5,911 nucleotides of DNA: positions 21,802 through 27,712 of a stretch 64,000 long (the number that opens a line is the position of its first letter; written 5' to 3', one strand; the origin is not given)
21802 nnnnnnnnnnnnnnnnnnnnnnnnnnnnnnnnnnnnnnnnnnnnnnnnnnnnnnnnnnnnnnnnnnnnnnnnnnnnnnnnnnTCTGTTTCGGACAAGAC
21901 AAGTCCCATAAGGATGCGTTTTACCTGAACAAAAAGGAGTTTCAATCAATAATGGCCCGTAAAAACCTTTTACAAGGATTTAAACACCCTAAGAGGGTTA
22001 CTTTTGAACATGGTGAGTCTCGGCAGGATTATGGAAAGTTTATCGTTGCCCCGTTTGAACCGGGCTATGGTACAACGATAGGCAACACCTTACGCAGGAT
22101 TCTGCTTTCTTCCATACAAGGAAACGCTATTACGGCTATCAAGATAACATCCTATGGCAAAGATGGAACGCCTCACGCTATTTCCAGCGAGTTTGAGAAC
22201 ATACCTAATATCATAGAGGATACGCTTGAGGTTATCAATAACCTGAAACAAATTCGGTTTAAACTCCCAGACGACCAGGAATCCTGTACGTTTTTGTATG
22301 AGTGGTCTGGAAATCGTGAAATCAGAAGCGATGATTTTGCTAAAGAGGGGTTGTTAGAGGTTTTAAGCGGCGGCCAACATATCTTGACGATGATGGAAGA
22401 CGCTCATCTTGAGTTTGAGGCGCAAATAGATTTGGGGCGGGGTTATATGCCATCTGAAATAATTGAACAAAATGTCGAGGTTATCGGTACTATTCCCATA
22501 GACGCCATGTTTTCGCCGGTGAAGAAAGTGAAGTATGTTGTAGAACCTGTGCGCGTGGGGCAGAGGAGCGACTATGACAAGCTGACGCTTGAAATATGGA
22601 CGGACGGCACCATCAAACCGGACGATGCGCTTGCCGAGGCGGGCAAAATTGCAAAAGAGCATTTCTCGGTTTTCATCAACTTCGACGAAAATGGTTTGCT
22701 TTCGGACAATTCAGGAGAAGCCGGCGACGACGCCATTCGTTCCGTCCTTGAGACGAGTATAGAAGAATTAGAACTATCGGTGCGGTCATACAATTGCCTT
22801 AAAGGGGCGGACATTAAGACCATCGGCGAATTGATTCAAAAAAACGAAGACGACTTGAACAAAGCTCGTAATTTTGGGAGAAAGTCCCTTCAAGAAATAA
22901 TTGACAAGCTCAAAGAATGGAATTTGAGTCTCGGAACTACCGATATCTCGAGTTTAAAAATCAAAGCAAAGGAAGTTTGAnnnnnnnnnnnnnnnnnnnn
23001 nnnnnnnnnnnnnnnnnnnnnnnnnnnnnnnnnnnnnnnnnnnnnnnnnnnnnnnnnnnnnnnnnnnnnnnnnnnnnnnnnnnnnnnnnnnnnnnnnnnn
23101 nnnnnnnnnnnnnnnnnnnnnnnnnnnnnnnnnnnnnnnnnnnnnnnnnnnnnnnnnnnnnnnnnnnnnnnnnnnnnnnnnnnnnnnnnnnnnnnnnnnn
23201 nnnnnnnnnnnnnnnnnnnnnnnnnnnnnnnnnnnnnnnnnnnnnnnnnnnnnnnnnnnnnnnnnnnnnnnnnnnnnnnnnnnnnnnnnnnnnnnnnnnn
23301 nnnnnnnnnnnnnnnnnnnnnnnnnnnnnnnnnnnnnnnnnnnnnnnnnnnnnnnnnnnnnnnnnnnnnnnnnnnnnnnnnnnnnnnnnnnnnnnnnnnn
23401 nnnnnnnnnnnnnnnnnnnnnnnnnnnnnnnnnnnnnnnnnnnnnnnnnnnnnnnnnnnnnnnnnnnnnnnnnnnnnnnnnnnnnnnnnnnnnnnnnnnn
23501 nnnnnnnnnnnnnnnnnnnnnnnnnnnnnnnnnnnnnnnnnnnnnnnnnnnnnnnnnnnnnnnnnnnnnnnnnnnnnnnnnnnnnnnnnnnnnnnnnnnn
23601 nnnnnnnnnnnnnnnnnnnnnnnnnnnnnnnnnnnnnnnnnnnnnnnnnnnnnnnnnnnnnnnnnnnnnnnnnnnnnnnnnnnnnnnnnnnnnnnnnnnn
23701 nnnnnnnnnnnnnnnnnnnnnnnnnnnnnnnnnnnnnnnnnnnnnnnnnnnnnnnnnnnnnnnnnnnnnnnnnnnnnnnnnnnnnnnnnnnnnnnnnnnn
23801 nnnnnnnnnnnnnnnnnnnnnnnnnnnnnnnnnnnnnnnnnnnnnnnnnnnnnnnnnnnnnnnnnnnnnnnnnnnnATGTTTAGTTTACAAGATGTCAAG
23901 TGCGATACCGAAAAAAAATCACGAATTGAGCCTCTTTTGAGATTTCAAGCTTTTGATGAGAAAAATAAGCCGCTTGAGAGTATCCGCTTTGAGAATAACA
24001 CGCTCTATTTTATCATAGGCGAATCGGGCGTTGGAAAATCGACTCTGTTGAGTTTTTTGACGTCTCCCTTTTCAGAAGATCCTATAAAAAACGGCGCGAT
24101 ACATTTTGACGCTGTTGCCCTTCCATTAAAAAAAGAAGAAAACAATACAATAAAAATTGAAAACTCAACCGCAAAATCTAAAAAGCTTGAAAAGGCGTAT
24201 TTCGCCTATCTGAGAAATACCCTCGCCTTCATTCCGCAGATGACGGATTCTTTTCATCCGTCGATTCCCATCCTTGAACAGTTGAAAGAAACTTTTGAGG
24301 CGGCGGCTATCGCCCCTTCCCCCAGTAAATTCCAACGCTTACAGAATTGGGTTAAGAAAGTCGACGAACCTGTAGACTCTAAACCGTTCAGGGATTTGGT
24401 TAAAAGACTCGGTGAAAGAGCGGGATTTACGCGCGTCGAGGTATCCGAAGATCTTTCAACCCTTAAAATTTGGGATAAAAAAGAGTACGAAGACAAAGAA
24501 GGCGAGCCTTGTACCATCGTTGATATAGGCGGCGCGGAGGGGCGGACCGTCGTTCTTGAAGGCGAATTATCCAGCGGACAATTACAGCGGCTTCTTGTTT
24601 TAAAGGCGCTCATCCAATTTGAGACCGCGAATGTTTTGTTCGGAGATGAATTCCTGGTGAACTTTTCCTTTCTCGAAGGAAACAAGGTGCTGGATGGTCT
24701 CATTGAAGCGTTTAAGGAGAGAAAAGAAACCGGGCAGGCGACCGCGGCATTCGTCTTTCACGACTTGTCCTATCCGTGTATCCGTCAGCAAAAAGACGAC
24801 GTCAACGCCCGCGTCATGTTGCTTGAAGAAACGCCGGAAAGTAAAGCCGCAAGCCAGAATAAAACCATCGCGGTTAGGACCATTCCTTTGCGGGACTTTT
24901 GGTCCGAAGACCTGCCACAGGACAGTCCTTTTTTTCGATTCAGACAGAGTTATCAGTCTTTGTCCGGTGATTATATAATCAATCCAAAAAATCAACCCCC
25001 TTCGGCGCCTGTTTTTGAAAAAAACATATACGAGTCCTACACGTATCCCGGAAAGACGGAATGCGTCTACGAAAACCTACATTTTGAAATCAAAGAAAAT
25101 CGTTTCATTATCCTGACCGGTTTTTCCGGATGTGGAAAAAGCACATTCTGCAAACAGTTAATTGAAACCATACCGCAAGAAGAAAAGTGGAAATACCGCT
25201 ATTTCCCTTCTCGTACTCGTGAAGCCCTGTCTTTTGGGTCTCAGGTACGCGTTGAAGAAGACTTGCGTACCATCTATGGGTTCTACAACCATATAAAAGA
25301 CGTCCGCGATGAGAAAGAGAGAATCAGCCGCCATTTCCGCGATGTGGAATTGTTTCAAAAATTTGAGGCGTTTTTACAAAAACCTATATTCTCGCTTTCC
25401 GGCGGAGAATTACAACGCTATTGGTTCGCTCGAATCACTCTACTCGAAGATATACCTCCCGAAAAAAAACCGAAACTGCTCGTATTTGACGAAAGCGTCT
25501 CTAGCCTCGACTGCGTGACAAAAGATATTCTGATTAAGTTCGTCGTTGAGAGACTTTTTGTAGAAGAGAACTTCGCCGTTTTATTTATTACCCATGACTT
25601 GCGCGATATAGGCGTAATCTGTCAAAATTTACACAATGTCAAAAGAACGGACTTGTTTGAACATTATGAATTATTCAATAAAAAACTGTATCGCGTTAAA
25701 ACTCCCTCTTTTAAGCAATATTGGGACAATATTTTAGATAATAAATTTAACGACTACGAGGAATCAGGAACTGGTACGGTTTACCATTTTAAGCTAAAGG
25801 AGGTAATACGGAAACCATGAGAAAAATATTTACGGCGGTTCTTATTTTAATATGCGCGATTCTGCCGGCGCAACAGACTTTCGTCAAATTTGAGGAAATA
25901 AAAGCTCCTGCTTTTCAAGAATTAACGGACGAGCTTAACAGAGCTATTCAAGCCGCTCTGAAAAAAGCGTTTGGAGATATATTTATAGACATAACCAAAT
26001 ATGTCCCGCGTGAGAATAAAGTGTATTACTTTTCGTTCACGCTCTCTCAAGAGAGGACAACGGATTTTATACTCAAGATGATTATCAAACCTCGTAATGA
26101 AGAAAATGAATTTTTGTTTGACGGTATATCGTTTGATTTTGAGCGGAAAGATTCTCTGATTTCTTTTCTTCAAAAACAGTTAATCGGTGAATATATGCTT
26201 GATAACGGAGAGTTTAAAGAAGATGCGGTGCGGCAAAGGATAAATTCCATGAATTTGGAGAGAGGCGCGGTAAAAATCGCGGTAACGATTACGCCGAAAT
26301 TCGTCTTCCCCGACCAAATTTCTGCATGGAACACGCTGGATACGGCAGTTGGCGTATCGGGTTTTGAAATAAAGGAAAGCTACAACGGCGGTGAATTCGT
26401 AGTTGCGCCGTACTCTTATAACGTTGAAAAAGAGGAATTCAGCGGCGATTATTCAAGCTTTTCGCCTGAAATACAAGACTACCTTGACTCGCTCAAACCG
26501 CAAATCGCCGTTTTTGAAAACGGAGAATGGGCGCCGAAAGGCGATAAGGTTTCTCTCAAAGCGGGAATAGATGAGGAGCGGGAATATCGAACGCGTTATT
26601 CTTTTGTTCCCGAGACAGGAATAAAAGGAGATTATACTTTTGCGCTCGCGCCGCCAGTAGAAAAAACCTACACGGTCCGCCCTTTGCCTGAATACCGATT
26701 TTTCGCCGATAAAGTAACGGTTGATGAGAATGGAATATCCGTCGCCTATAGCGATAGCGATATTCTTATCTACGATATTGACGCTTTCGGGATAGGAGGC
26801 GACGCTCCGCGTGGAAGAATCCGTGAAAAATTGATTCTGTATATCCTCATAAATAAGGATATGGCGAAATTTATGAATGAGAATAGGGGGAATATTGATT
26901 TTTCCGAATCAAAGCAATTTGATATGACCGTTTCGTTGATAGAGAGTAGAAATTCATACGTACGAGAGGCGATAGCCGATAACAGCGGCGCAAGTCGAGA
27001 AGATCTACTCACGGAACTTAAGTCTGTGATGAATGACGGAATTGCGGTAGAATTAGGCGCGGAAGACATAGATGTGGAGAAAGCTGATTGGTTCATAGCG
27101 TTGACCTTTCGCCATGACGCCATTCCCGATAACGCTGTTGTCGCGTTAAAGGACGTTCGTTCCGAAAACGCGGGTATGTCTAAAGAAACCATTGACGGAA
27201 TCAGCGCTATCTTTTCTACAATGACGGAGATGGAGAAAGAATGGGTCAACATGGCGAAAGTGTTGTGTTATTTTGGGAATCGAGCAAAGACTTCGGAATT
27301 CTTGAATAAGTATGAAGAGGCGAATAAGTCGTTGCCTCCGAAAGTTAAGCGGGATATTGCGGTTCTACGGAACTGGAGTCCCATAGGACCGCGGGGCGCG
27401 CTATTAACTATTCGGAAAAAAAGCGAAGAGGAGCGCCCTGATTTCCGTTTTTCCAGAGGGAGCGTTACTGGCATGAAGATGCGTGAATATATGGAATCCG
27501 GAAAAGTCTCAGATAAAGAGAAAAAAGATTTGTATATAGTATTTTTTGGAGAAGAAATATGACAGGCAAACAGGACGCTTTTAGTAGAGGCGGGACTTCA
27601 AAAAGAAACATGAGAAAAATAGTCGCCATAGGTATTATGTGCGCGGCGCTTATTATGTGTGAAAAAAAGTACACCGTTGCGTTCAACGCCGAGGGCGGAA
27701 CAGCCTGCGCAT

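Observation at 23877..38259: Eight-gene operon: Opp-type ABC importer with fused ATPase and fused permease, interleaved with five exported proteins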

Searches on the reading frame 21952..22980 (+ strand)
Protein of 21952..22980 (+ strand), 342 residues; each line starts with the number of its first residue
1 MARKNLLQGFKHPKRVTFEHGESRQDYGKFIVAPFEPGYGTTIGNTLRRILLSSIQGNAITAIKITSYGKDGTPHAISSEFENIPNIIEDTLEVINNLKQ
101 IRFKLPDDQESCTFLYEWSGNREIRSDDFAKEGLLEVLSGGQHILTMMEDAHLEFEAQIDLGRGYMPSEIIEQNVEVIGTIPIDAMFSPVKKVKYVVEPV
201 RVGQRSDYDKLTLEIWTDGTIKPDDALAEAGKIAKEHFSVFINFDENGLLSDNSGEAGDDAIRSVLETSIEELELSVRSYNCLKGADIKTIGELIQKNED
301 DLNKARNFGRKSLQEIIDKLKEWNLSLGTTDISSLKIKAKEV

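Call 21: search_protein_families(library=pfam, proteins=[window:21952-22980:+], max_evalue=0.001)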
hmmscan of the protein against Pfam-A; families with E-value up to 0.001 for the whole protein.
window:21952-22980:+ (342 aa): 3 families
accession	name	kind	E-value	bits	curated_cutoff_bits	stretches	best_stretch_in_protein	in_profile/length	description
PF03118.21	RNA_pol_A_CTD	-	1.1e-27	95.9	23.8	1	260-322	5-67/67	Bacterial RNA polymerase, alpha chain C terminal domain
PF01193.29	RNA_pol_L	-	1.7e-24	85.7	24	1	34-238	2-74/74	RNA polymerase Rpb3/Rpb11 dimerisation domain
PF01000.31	RNA_pol_A_bac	-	8.2e-21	74.9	33.9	1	72-188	5-119/119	RNA polymerase Rpb3/RpoA insert domain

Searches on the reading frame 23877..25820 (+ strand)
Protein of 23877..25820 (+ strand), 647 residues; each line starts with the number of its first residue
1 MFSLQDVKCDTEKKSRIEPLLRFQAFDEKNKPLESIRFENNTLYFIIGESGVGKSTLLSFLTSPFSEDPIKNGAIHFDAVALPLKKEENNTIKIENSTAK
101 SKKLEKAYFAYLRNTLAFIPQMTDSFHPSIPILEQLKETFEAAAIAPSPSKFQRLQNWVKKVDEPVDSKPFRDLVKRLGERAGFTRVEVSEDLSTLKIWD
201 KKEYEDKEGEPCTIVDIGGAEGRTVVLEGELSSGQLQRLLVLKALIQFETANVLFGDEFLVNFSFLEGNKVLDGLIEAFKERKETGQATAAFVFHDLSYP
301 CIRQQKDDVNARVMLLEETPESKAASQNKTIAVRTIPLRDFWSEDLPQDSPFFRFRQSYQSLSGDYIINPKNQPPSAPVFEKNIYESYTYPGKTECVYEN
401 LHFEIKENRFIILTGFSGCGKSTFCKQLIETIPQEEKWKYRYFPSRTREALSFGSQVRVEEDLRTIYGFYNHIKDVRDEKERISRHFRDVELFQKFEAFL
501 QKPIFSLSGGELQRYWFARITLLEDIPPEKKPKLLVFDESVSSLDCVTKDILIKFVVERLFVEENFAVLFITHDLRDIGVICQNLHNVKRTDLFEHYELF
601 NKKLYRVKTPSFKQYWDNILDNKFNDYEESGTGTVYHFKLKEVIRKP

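Call 4: search_protein_families(library=pfam, proteins=[window:23877-25820:+], max_evalue=0.1)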
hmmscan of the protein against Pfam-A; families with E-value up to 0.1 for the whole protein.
window:23877-25820:+ (647 aa): 49 families (the best 25 are shown)
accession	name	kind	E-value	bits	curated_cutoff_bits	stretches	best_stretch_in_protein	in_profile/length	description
PF00005.33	ABC_tran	-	4.2e-21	76.4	25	2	399-540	2-135/137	ABC transporter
PF13401.12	AAA_22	-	1e-10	42.5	27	2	407-447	4-33/130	AAA domain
PF03193.22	RsgA_GTPase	-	2e-08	34.7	30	2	40-63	105-128/174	RsgA GTPase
PF13191.12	AAA_16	-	7.7e-08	33.4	32.6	2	42-68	25-51/167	AAA ATPase domain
PF20720.3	nSTAND3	-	1.2e-07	32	27.2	1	399-450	8-57/155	Novel STAND NTPase 3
PF13555.12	AAA_29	-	3.7e-07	30.2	27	1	34-58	15-39/61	P-loop containing region of AAA domain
PF24883.2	NPHP3_N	-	1.4e-06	29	24.8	1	406-443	20-58/164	Nephrocystin 3, N-terminal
PF01637.24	ATPase_2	-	1.4e-06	28.8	33.2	1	406-539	18-118/225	ATPase domain predominantly from Archaea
PF13173.12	AAA_14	-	4.9e-06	27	27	1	408-445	2-39/129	AAA domain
PF13238.12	AAA_18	-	1.2e-05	26.2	29.4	1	411-430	1-20/128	AAA domain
PF00910.28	RNA_helicase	-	1.9e-05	25.5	21.5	1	411-436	1-26/105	RNA helicase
PF13476.12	AAA_23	-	2.2e-05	25.6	27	1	34-119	13-87/201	AAA domain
PF01926.29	MMR_HSR1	-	2.3e-05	24.9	21.9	0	46-63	4-21/113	50S ribosome-binding GTPase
PF05729.18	NACHT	-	2.8e-05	24.4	26.7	0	409-436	1-28/167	NACHT domain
PF03266.21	NTPase_1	-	0.00011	22.6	23.9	0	411-434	2-25/168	NTPase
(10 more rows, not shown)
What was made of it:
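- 23877..25820 (+): g1: cytoplasmic ABC ATPase with two nucleotide-binding domains in one 647-aa chain. Pfam ABC_tran matches in two stretches, E 4e-21 (call 4).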

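Call 5: search_protein_families(library=ncbifam, proteins=[window:23877-25820:+], max_evalue=0.1)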
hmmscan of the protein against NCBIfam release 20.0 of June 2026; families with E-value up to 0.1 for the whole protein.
window:23877-25820:+ (647 aa): 201 families (the best 25 are shown)
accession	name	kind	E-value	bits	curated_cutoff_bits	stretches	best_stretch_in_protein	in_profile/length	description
TIGR02769.1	nickel_nikE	equivalog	2.7e-25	89.4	332.55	3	470-620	118-254/265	nickel import ATP-binding protein NikE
NF007739.0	PRK10419.1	subfamily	1.5e-23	83.7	354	3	477-596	125-233/268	nickel ABC transporter ATP-binding protein NikE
NF007601.2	PRK10247.1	equivalog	5.1e-23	81.6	292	2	392-578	11-195/204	iron efflux ABC transporter ATP-binding subunit FetA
TIGR03608.1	L_ocin_972_ABC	subfamily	1e-22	80.6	254.85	2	394-575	10-194/206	putative bacteriocin export ABC transporter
TIGR02770.1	nickel_nikD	equivalog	3.9e-21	75.5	318.7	2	477-598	97-209/230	nickel import ATP-binding protein NikD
NF010068.0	PRK13548.1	equivalog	3.9e-21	75.3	261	2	394-576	17-204/261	heme ABC transporter ATP-binding protein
NF040873.1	AztA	equivalog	5.6e-20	71.7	220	2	396-578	6-182/191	zinc ABC transporter ATP-binding protein AztA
TIGR04520.1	ECF_ATPase_1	equivalog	9.8e-19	67.8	315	2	467-578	101-200/269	energy-coupling factor transporter ATPase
TIGR04521.1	ECF_ATPase_2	equivalog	2.7e-18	66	330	3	466-593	107-223/279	energy-coupling factor transporter ATPase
TIGR02673.1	FtsE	equivalog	5.4e-18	65.5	264.85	3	388-430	9-50/214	cell division ATP-binding protein FtsE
TIGR02211.1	LolD_lipo_ex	equivalog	2e-17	63.5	307.75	3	476-584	115-211/221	lipoprotein-releasing ABC transporter ATP-binding protein LolD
TIGR00972.1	3a0107s01c2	equivalog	2.5e-17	63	343.2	2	472-596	110-224/248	phosphate ABC transporter ATP-binding protein PstB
TIGR02868.1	CydC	equivalog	2.9e-17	62.5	329.05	2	505-575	470-530/530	thiol reductant ABC exporter subunit CydC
NF047576.1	opine_ATP_CntF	equivalog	3e-17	62.7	385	1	477-595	121-230/264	staphylopine uptake ABC transporter ATP-binding protein CntF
NF047578.1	opine_ATP_CntD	equivalog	3.3e-17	62.6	380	1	472-595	115-230/266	staphylopine uptake ABC transporter ATP-binding protein CntD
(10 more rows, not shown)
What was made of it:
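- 23877..25820 (+): The best NCBIfam hits are NikE/NikD, below their cut-offs (call 5).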

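Call 50: search_solved_structures(query=window:23877-25820:+, max_evalue=1e-10)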
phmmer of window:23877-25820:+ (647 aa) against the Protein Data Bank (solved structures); distinct sequences matched with E-value up to 1e-10: 3.
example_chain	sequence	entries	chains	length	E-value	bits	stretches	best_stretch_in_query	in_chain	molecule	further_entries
8jvh_A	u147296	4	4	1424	8.8e-12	47.6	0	468-578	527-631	Multidrug resistance protein 1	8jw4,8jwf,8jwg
9ws4_A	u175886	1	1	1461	1e-11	47.4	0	468-578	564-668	Multidrug resistance protein 1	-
8jwi_A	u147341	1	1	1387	4.8e-11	45.2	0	468-578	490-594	Multidrug resistance protein 1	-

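Call 59: search_protein_families(library=padloc, proteins=[window:23877-25820:+], max_evalue=0.01)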
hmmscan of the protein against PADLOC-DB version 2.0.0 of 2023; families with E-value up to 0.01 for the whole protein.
window:23877-25820:+ (647 aa): 28 families (the best 25 are shown)
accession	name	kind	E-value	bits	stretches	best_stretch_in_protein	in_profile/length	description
PDLC04135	mad3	-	3.7e-22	77.4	3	465-590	222-339/374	mads_3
PDLC04140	mad8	-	1.7e-14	52.1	2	398-578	17-237/314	mads_8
PDLC02914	ATPase-Toprim_I-B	-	2.6e-09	34.8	1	35-157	19-120/443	-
PDLC04164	AriA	-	1.8e-07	29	0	399-436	18-55/253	-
PDLC03859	LmuB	-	3.4e-07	27.9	1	30-61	15-44/611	-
PDLC00283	PtuA1|PtuA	-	6e-06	23.6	0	33-76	18-61/448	AAA ATPase domain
PDLC00281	PtuA1|PtuA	-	9.8e-06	22.9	0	39-173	35-174/448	AAA ATPase domain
PDLC02911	VakA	-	1.1e-05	24.1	1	408-428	2-22/163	-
PDLC00268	PtuA1|PtuA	-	2e-05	22.2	1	398-483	16-102/411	AAA ATPase domain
PDLC00289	PtuA1|PtuA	-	7.8e-05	19.9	0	41-112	28-98/404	AAA ATPase domain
PDLC00266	PtuA1|PtuA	-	8.4e-05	20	0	34-157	18-121/483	AAA ATPase domain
PDLC00285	PtuA1|PtuA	-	0.00018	18.9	0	405-636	23-220/432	AAA ATPase domain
PDLC00290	PtuA1|PtuA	-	0.00033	18.1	0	41-106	23-80/414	AAA ATPase domain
PDLC03878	NsnB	-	0.00051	17.9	0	407-433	20-46/345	-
PDLC04889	PDC-S06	-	0.00051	16.7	0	529-586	437-494/693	-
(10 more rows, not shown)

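Call 95: search_solved_structures(query=A8, max_evalue=1e-8)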
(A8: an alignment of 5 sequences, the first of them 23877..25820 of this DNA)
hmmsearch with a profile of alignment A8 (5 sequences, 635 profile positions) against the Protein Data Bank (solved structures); distinct sequences matched with E-value up to 1e-8: 144 (the best 60 are shown).
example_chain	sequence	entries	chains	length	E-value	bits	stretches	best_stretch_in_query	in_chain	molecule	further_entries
9u9z_D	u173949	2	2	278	3.6e-18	68.5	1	483-565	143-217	CmpD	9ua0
8wm7_D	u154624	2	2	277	5.6e-18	67.9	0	483-564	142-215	Nitrate transport ATP-binding protein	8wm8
9oe1_A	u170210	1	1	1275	1.6e-17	66.4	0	367-604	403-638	ATP-binding cassette, sub-family B (MDR/TAP), member 4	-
9ody_A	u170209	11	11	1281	1.6e-17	66.4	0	367-604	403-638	ATP-binding cassette, sub-family B (MDR/TAP), member 4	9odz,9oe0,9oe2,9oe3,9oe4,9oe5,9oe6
9ua1_D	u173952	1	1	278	2.5e-17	65.8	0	483-565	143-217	CmpD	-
8w9m_D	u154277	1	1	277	3.8e-17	65.1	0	483-564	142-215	Nitrate transport ATP-binding protein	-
9nfi_A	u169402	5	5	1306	7.3e-17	64.2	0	368-621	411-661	Permeability Glycoprotein (P-gp)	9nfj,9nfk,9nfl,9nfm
8wd9_D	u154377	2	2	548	2.2e-15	59.3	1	387-584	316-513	Probable dipeptide-transport ATP-binding protein ABC transporter DppD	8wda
8gmg_A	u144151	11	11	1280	8.2e-15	57.4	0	369-566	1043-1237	ATP-dependent translocase ABCB1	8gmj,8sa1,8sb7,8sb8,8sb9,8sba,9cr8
6qex_A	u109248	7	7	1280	8.2e-15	57.4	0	369-566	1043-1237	Multidrug resistance protein 1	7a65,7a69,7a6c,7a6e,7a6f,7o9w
8sa0_A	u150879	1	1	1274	8.2e-15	57.4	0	369-566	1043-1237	ATP-dependent translocase ABCB1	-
4q9h_A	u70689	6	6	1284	1.1e-14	57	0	370-566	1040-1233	Multidrug resistance protein 1A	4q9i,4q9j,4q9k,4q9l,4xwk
4lsg_A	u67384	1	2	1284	1.1e-14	57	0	370-566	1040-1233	Multidrug resistance protein 1A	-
4ksb_A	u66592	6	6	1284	1.1e-14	57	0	370-566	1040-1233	Multidrug resistance protein 1A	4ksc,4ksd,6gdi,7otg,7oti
6ujt_A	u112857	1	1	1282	1.1e-14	57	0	370-566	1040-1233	ATP-dependent translocase ABCB1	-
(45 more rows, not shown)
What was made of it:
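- On Binding-protein-dependent type I ABC importer, Opp/Dpp/Nik (PepT) family: The PDB profile search ranks CmpD, NrtD and ABCB4 above DppD (call 95).
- Closest known: Opp/Dpp/Nik-type. Same: A single-chain two-NBD ATPase is also used by M. tuberculosis DppD (548 aa) and Rv1281c (612 aa), both of which are hit by the g1 profile (call 95).
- The ATPase cannot be placed in the Opp/Dpp/Nik subfamily (call 95).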

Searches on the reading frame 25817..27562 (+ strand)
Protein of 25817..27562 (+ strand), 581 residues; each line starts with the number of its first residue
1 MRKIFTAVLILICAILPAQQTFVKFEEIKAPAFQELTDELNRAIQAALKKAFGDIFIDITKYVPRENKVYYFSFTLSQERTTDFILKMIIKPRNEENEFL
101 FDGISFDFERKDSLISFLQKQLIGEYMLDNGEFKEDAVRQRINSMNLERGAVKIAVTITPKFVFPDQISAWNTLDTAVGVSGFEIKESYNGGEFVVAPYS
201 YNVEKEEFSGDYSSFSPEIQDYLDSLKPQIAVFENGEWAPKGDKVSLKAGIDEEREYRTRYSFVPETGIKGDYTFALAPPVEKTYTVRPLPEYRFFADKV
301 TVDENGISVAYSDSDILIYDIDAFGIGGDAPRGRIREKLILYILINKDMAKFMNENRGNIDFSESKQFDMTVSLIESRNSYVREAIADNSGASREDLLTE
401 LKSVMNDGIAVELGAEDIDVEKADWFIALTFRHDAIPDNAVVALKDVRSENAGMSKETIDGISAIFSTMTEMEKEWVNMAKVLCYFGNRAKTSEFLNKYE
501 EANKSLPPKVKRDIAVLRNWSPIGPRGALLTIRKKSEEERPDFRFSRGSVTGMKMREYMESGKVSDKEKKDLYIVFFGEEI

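Call 4: search_protein_families(library=pfam, proteins=[window:25817-27562:+], max_evalue=0.1)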
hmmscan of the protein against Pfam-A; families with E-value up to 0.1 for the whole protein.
window:25817-27562:+ (581 aa): 0 families

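Call 5: search_protein_families(library=ncbifam, proteins=[window:25817-27562:+], max_evalue=0.1)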
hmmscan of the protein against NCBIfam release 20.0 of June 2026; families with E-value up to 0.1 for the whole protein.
window:25817-27562:+ (581 aa): 0 families

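Call 59: search_protein_families(library=padloc, proteins=[window:25817-27562:+], max_evalue=0.01)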
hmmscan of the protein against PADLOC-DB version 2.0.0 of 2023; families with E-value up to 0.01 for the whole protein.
window:25817-27562:+ (581 aa): 0 families

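Call 60: find_homologous_proteins(query=window:25817-27562:+, max_evalue=0.01)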
Query window:25817-27562:+ (581 aa): 1 proteins with E <= 0.01 among 8000 candidates.
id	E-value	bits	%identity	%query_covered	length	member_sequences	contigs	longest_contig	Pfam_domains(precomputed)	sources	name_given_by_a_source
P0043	0.0e+0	1292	100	100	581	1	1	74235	-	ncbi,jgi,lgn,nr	ncbi:MAG: hypothetical protein LBE74_04935 [Treponema sp.]|jgi:hypothetical protein|nr:hypothetical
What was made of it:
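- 25817..27562 (+): g2: 581-aa exported protein of unknown fold, an accessory component conserved in the closer loci. Only itself was found in the 5.8-billion-protein search (call 60).
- Tried and rejected: Word-index homolog search with g2: only itself was found (call 60).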

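Call 81: search_solved_structures(query=A5, max_evalue=1)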
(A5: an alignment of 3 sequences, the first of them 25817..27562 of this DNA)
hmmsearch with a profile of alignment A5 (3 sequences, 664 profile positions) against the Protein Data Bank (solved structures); distinct sequences matched with E-value up to 1: 0.
